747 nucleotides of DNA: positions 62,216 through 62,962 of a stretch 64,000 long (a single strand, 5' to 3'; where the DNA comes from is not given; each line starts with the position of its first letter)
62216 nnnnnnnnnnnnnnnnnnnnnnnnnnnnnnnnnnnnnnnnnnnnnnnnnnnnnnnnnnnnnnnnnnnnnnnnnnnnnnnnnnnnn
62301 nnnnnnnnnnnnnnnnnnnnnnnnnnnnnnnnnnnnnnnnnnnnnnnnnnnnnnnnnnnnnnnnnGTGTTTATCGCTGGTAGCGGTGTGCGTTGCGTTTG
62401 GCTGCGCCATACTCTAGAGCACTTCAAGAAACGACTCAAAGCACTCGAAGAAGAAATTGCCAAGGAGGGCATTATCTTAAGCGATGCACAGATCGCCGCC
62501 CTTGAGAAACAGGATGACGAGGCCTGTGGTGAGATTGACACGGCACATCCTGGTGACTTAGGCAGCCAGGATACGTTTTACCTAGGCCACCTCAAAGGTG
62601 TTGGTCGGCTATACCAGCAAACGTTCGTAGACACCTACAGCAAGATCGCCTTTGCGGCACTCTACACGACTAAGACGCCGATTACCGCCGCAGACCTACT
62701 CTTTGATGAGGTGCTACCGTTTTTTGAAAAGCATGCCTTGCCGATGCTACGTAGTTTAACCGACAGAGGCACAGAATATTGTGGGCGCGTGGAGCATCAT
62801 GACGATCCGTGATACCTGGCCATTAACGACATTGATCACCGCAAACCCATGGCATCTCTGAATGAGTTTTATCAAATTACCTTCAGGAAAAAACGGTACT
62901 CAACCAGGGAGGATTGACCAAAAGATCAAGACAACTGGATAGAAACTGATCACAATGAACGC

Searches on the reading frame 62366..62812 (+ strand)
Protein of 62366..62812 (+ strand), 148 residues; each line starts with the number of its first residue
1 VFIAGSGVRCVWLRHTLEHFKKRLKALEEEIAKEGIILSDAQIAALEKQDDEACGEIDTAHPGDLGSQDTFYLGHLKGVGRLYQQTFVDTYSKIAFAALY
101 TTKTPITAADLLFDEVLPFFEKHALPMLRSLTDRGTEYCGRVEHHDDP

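Call 33: search_protein_families(library=pfam, proteins=[window:62366-62812:+], max_evalue=0.01)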
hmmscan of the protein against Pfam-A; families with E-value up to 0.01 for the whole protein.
window:62366-62812:+ (148 aa): 1 family
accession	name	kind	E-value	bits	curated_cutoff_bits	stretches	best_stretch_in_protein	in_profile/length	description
PF00665.32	rve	-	9.9e-06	26.2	32.6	1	61-141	3-81/102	Integrase core domain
